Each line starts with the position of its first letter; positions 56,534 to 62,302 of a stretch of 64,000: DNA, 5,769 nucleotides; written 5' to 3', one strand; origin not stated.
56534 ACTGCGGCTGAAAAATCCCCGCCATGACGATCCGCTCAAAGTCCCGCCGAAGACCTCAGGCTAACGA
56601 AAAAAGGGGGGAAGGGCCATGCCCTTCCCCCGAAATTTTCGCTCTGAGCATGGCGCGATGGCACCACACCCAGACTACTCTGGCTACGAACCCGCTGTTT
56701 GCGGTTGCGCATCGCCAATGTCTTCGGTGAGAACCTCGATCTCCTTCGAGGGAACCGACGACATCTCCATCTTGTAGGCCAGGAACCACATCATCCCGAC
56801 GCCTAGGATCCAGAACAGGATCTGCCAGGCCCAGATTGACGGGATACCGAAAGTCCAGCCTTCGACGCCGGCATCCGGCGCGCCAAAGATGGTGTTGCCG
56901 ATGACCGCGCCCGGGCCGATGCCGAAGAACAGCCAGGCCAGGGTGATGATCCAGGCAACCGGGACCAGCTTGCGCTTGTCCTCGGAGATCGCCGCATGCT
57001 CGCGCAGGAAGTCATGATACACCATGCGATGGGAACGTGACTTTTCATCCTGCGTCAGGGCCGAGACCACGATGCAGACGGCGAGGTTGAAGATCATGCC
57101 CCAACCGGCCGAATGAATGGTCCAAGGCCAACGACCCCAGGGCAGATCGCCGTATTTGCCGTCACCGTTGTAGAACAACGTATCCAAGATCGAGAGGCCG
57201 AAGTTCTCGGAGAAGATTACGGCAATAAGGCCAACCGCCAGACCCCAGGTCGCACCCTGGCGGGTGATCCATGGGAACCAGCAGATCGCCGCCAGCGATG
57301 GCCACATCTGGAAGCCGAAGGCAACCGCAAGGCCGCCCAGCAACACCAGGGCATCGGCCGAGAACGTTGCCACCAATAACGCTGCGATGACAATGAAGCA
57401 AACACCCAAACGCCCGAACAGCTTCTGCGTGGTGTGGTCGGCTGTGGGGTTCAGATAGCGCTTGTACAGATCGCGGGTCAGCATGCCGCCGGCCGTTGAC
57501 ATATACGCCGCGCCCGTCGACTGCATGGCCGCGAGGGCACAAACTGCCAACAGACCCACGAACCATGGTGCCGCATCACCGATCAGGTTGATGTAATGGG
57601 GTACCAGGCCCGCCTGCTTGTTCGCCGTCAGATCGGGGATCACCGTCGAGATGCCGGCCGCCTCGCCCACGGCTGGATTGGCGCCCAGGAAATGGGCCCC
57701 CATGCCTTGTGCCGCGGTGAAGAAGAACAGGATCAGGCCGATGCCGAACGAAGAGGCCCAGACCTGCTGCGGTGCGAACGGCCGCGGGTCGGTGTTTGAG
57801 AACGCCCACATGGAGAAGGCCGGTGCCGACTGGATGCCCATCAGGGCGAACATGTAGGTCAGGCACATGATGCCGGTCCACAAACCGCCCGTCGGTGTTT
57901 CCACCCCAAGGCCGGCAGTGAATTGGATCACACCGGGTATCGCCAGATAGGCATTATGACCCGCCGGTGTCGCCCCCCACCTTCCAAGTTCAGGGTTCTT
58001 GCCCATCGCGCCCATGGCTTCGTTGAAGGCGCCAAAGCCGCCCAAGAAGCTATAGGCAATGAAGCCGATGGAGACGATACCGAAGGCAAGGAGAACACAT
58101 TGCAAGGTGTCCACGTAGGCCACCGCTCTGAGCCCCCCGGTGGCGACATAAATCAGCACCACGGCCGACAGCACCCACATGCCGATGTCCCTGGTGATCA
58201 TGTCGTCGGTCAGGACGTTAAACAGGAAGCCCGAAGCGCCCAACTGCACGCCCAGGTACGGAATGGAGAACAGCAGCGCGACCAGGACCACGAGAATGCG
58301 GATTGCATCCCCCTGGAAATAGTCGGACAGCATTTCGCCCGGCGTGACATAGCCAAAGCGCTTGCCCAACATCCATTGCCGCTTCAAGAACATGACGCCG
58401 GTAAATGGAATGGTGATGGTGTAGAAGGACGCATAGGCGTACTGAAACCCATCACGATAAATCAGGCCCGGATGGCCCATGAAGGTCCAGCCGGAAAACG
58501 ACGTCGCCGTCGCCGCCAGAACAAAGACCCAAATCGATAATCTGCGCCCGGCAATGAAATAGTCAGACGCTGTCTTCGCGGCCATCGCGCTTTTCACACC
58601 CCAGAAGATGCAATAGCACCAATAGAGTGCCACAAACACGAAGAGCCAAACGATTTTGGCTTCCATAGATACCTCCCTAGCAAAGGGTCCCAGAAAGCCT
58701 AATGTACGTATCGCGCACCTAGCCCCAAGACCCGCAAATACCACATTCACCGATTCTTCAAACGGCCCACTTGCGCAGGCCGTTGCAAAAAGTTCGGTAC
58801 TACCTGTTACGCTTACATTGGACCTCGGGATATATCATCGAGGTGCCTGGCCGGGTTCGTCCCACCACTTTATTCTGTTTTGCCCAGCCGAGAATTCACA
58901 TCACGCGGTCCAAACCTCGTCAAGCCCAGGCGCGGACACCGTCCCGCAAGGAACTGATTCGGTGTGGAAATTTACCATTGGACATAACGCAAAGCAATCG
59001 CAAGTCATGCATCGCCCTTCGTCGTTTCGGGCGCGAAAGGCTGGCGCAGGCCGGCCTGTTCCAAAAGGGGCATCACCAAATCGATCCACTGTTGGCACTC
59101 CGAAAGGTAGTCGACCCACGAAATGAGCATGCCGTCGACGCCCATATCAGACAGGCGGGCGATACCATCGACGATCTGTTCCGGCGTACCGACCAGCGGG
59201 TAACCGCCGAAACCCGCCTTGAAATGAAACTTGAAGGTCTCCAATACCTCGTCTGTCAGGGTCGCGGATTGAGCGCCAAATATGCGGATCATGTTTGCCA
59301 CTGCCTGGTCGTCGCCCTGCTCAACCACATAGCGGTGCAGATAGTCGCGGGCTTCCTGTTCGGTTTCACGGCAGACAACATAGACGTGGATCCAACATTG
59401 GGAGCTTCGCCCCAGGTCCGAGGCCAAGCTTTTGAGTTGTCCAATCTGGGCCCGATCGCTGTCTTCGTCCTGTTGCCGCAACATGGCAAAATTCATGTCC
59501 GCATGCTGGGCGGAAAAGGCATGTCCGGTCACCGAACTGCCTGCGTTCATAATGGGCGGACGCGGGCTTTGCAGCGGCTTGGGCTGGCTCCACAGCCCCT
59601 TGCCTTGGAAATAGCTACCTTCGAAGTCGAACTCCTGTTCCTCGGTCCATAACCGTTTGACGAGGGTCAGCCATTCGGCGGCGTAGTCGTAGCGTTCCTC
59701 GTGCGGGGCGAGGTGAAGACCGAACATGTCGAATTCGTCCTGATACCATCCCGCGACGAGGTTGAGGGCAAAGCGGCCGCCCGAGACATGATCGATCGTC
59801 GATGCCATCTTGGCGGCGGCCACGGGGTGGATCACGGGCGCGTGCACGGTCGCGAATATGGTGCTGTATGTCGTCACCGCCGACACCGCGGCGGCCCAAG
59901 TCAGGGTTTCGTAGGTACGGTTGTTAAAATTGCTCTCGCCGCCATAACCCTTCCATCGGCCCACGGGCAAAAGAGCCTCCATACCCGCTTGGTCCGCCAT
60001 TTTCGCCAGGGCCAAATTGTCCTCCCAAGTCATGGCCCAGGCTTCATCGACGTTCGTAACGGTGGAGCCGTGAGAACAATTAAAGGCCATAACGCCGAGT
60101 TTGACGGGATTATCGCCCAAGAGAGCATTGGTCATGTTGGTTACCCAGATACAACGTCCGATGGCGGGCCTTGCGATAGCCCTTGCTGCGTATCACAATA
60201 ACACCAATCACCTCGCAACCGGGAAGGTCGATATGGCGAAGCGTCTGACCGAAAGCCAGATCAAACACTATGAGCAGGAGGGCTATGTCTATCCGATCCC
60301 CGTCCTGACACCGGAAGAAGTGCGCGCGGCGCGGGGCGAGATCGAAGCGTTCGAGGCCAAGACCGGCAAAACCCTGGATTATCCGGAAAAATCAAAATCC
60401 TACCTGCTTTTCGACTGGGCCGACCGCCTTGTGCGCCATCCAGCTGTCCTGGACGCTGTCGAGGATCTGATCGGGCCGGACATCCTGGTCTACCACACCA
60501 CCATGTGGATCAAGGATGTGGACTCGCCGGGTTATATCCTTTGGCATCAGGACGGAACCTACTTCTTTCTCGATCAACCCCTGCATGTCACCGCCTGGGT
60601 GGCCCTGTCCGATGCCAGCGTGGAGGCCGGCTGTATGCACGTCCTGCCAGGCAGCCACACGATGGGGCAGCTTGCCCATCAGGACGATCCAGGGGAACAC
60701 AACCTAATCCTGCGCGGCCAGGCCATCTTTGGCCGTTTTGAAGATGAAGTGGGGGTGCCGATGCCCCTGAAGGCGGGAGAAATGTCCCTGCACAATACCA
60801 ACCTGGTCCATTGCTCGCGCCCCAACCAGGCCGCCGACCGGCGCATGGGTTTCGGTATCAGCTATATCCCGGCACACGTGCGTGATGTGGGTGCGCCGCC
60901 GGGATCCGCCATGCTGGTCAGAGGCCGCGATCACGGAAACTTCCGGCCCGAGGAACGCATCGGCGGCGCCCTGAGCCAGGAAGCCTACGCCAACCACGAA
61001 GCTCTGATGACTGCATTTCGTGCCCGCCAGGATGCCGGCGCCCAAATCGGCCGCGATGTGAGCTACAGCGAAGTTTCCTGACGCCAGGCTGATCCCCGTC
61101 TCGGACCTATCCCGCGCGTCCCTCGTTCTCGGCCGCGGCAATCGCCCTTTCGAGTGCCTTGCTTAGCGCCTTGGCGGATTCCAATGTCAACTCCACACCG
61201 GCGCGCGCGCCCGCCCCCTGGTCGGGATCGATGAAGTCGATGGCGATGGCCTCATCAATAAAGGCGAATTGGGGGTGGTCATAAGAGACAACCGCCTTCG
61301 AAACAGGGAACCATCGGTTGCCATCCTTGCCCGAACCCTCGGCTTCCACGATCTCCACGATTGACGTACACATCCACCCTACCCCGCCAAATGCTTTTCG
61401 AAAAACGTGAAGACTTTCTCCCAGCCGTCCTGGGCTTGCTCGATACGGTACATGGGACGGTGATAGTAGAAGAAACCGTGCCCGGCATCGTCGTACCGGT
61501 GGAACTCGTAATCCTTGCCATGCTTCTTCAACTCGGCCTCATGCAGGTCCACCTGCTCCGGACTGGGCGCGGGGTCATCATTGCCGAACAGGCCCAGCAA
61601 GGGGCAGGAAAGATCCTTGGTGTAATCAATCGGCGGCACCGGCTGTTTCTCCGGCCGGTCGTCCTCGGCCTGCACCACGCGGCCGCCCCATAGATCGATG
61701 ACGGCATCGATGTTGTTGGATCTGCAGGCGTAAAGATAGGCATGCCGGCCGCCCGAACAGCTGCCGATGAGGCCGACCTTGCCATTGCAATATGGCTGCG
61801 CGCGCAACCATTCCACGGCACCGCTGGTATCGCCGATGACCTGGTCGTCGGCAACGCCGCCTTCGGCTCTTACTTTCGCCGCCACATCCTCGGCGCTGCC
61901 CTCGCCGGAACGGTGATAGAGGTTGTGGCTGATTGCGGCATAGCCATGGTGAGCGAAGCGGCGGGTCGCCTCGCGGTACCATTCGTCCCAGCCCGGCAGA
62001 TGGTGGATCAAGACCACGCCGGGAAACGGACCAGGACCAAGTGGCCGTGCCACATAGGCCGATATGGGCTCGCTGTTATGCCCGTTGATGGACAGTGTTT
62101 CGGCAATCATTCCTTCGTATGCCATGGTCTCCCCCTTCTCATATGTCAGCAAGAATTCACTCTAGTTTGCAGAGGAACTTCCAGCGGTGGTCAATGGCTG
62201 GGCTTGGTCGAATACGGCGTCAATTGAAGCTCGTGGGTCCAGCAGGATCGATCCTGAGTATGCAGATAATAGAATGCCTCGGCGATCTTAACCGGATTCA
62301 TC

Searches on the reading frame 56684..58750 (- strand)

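Call 21: search_protein_families(library=pfam, proteins=[window:56684-58750:-], max_evalue=0.00001)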
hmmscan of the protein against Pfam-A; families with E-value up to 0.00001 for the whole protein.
window:56684-58750:- (688 aa): 1 family
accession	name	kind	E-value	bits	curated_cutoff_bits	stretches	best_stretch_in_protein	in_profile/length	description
PF00474.23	SSF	-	5e-32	111.7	22.8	1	64-507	1-406/406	Sodium:solute symporter family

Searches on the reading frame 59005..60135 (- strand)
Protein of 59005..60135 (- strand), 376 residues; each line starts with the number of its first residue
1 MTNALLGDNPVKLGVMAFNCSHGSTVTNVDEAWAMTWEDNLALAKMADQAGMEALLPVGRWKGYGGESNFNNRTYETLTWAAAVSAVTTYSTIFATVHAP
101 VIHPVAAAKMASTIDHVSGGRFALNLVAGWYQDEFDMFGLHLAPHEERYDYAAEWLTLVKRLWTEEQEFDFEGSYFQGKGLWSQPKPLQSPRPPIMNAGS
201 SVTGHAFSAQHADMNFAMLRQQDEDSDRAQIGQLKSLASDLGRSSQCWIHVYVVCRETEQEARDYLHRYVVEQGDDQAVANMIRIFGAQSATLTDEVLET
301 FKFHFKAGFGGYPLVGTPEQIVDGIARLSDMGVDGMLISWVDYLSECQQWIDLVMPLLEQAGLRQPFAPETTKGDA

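Call 21: search_protein_families(library=pfam, proteins=[window:59005-60135:-], max_evalue=0.00001)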
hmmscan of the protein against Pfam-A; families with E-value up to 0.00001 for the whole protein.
window:59005-60135:- (376 aa): 1 family
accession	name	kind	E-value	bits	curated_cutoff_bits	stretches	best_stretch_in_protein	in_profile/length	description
PF00296.26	Bac_luciferase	-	1.9e-52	179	27.9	1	12-334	2-313/314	Luciferase-like monooxygenase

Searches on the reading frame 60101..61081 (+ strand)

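Call 21: search_protein_families(library=pfam, proteins=[window:60101-61081:+], max_evalue=0.00001)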
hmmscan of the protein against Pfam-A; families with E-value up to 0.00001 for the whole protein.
window:60101-61081:+ (326 aa): 1 family
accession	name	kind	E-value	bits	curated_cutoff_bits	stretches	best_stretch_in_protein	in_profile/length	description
PF05721.19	PhyH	-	4.3e-27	96.2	22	1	57-249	1-212/213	Phytanoyl-CoA dioxygenase (PhyH)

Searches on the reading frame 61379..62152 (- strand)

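Call 21: search_protein_families(library=pfam, proteins=[window:61379-62152:-], max_evalue=0.00001)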
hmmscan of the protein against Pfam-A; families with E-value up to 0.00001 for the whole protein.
window:61379-62152:- (257 aa): 3 families
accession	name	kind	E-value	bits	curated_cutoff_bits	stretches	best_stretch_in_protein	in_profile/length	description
PF01738.24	DLH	-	9.6e-40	136.9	21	1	30-254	1-216/217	Dienelactone hydrolase family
PF08840.17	BAAT_C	-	2.2e-12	47.9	20.9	1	112-178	9-76/210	BAAT / Acyl-CoA thioester hydrolase C terminal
PF02129.25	Peptidase_S15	-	2.2e-08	34.5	23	1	58-153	39-125/262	X-Pro dipeptidyl-peptidase (S15 family)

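Call 32: search_protein_families(library=ncbifam, proteins=[window:61379-62152:-], max_evalue=0.00001)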
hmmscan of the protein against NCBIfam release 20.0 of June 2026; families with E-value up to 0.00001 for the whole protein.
window:61379-62152:- (257 aa): 2 families
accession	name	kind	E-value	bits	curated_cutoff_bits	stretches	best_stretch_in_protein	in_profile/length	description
NF041440.1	hydrolase_YghX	exception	8.3e-21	74.4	460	1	21-255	75-292/292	YghX family hydrolase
NF047920.1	lactonase_UilS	equivalog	3.7e-06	26.9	400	0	27-152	8-126/285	UilS family quorum-quenching N-acyl-homoserine lactonase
